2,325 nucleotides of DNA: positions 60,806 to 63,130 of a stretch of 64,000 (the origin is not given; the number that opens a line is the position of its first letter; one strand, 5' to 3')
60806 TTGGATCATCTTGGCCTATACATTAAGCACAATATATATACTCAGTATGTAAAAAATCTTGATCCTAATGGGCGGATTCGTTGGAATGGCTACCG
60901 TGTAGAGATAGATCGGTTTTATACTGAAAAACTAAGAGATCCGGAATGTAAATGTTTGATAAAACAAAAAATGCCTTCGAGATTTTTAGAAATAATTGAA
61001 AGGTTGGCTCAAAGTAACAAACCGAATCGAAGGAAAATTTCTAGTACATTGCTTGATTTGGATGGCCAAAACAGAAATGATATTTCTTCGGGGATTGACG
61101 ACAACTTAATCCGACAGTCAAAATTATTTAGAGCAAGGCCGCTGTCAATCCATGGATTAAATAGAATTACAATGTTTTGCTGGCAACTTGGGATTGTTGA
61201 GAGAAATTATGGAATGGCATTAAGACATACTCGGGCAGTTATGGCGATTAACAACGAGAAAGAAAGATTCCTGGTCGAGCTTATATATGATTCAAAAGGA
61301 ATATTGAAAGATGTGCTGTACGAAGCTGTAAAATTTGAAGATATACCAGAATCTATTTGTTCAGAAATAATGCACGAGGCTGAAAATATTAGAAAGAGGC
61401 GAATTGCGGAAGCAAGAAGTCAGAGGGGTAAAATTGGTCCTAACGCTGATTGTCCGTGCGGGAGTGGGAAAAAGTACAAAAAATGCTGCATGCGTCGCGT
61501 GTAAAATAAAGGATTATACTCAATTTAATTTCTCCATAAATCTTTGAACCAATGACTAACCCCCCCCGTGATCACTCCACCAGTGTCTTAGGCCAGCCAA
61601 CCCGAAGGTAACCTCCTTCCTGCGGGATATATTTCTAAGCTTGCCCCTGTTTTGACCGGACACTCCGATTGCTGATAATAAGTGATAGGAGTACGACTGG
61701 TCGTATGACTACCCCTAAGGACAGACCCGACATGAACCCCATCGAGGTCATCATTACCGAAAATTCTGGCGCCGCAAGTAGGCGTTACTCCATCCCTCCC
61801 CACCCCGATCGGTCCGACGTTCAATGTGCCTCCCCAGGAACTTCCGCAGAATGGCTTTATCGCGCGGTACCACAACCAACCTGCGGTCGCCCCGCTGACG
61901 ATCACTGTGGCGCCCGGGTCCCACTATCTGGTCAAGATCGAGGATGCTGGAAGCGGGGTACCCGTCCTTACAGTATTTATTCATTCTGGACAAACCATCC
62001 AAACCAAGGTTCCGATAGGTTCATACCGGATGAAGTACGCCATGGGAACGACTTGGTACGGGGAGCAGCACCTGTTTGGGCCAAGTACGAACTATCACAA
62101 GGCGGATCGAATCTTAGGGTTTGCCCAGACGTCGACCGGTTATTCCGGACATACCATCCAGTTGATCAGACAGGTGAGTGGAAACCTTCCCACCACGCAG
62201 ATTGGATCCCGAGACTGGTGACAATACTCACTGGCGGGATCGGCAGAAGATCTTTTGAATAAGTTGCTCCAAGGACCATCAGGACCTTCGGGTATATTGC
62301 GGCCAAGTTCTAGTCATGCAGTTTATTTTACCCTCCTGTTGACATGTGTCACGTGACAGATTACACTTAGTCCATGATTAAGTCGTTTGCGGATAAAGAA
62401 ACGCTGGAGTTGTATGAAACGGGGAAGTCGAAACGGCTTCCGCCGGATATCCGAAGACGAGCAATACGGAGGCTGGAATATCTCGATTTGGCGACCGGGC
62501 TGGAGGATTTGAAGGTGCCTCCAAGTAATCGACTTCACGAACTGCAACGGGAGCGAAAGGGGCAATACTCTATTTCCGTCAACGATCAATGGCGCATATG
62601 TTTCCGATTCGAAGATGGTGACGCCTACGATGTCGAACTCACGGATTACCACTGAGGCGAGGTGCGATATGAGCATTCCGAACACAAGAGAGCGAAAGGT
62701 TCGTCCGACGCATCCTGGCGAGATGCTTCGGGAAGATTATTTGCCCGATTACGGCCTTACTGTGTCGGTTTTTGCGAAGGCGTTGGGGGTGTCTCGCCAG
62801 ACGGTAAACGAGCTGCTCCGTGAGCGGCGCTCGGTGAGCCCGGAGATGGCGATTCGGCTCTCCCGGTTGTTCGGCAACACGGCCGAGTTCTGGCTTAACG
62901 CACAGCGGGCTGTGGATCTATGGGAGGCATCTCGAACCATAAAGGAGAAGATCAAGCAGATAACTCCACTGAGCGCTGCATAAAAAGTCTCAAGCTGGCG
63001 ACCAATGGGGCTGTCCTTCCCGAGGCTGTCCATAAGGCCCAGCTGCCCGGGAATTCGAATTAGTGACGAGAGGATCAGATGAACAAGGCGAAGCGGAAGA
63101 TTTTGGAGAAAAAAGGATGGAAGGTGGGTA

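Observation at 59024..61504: Uncharacterised 826-aa protein combining a PD-(D/E)xK-like core with a C-terminal SEC-C motif: candidate novel defence effector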

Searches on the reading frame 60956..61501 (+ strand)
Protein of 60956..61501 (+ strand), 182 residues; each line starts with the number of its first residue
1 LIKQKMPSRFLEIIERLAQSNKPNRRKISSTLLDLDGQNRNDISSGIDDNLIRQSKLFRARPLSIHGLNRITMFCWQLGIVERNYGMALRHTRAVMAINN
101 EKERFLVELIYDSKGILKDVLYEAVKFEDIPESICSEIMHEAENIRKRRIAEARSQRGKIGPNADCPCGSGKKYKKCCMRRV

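Call 96: predict_structure(alignment_id=A4)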
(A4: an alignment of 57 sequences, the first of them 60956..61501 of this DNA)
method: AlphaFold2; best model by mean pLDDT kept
length: 182 residues; sequences in the alignment: 57
mean_pLDDT: 93.8   pTM: 0.87
mean pLDDT of the five models: 93.8, 93.3, 93.2, 91.8, 90.3
residues with pLDDT >= 90: 165; 70-90: 13; 50-70: 2; < 50: 2
segments of 3 or more residues with pLDDT < 50: none
pLDDT, mean of each block of 10 residues (from residue 1): 80 97 95 94 96 96 89 97 97 94 97 97 96 94 95 94 92 91 71
secondary structure, 60 per line:
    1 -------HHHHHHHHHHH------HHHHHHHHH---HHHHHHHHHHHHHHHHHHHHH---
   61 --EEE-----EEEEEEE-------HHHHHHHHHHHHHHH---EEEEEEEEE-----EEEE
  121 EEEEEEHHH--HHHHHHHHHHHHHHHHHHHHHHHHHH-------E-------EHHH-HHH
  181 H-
elements in order: H8-18 H25-33 H37-57 E63-65 E71-77 H85-99 E103-111 E117-126 H132-157 H178-181

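Call 100: fold_search(model_id=the predicted structure, library=pdb)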
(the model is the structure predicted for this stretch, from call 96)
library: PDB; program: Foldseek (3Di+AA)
matches with E <= 10: 460; with E <= 0.001: 0
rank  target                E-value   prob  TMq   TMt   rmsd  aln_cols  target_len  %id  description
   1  2zyz_C                2.2e-02  0.75  0.25  0.41   8.4        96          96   11  Pyrobaculum aerophilum splicing endonuclease (released 2009-06-23)
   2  4ic1_A                2.6e-02  0.30  0.24  0.22  17.5       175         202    9  Crystal structure of SSO0001 (released 2013-01-16)
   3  9kqh_A                3.0e-02  0.47  0.26  0.09  11.3       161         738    9  Crystal structure of Finegoldia magna DinG in complex with ssDNA and ADPNP (released 2025-12-03)
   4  9iac_A                3.6e-02  0.25  0.21  0.17  14.3       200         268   12  Structure of the Argonaute-associated Cas4 family protein 1 (ACE1) from Microcystis aeruginosa (MaACE1) (released 2025-04-23)
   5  9iab_B                3.6e-02  0.23  0.21  0.16  14.0       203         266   11  Structure of the Argonaute-associated Cas4 family protein 1 (ACE1) from Chroococcidiopsis thermalis (CtACE1) (released 2025-04-23)
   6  4ic1_B                4.1e-02  0.33  0.25  0.23  16.2       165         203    8  Crystal structure of SSO0001 (released 2013-01-16)
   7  9iab_A                4.6e-02  0.20  0.21  0.17  14.1       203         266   11  Structure of the Argonaute-associated Cas4 family protein 1 (ACE1) from Chroococcidiopsis thermalis (CtACE1) (released 2025-04-23)
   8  8xa9_B                5.2e-02  0.21  0.25  0.22  16.9       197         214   11  Human MGME1 in complex with 5'-overhang DNA (released 2024-03-20)
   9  3slp_A                5.6e-02  0.30  0.26  0.22  17.5       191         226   12  Crystal Structure of Lambda Exonuclease in Complex with a 12 BP Symmetric DNA Duplex (released 2011-07-20)
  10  9iac_B                6.3e-02  0.15  0.20  0.16  13.9       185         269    9  Structure of the Argonaute-associated Cas4 family protein 1 (ACE1) from Microcystis aeruginosa (MaACE1) (released 2025-04-23)
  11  4ic1_G                6.7e-02  0.20  0.23  0.21  16.7       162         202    9  Crystal structure of SSO0001 (released 2013-01-16)
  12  5yh1                  8.7e-02  0.12  0.18  0.10  15.7       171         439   11  Member of s1p family of ribosomal proteins PF0399 DHH domain (released 2018-08-01)
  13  5ulj_C                1.0e-01  0.10  0.18  0.11  16.6       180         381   15  Crystal structure of Scheffersomyces stipitis Rai1 in complex with (3'-NADP)+ and calcium ion (released 2017-05-17)
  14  5zyu_A                1.3e-01  0.15  0.26  0.22  18.3       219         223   11  The crystal structure of humanMGME1 with single strand DNA2 (released 2018-09-19)
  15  8xa9_A                1.3e-01  0.11  0.23  0.21  18.4       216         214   11  Human MGME1 in complex with 5'-overhang DNA (released 2024-03-20)
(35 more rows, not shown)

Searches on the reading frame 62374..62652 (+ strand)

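Call 4: search_protein_families(library=pfam, proteins=[window:62374-62652:+], max_evalue=0.01)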
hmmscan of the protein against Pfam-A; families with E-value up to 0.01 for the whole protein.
window:62374-62652:+ (93 aa): 1 family
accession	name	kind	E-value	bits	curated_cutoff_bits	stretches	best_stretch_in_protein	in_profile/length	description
PF05015.19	HigB-like_toxin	-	1.5e-19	70.7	27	1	3-93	1-91/91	RelE-like toxin of type II toxin-antitoxin system HigB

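Call 5: search_protein_families(library=padloc, proteins=[window:62374-62652:+], max_evalue=0.01)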
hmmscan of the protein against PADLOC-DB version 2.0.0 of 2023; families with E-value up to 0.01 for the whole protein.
window:62374-62652:+ (93 aa): 0 families

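Call 6: search_protein_families(library=ncbifam, proteins=[window:62374-62652:+], max_evalue=0.01)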
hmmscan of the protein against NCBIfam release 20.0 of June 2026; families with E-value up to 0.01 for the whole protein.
window:62374-62652:+ (93 aa): 0 families

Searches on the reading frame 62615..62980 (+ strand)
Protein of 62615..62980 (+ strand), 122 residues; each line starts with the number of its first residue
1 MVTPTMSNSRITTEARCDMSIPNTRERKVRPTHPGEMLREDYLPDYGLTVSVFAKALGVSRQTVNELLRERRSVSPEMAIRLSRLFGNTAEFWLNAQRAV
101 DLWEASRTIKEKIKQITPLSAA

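Call 4: search_protein_families(library=pfam, proteins=[window:62615-62980:+], max_evalue=0.01)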
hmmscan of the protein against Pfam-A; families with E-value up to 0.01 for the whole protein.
window:62615-62980:+ (122 aa): 4 families
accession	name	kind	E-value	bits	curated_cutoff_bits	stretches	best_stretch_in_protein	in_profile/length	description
PF01381.28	HTH_3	-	1.4e-09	38.2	23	1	46-91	8-53/55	Helix-turn-helix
PF13560.12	HTH_31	-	1.5e-06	28.9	27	1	37-87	13-55/64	Helix-turn-helix domain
PF15943.11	YdaS_toxin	-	7.3e-06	26.2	30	1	52-85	13-46/65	Bacterial toxin YdaS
PF13384.12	HTH_23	-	0.0095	16.2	24.6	0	47-69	17-39/50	Homeodomain-like domain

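Call 5: search_protein_families(library=padloc, proteins=[window:62615-62980:+], max_evalue=0.01)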
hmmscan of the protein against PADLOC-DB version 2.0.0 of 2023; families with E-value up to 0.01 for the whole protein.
window:62615-62980:+ (122 aa): 1 family
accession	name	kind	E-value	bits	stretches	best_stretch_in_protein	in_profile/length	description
PDLC04133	mad1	-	0.0024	16.1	1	46-71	4-29/60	mads_1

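Call 6: search_protein_families(library=ncbifam, proteins=[window:62615-62980:+], max_evalue=0.01)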
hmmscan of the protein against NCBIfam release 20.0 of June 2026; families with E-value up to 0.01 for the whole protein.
window:62615-62980:+ (122 aa): 3 families
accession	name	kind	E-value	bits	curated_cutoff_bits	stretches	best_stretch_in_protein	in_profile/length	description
TIGR02607.1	antidote_HigA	equivalog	1.1e-31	108.5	47.7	1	29-107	2-80/81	HigA family addiction module antitoxin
NF003162.0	PRK04140.1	equivalog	0.001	18.1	263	1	44-89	136-181/317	transcriptional regulator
TIGR01764.1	excise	domain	0.0065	16.8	28.8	0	48-73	2-27/49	excisionase family DNA-binding protein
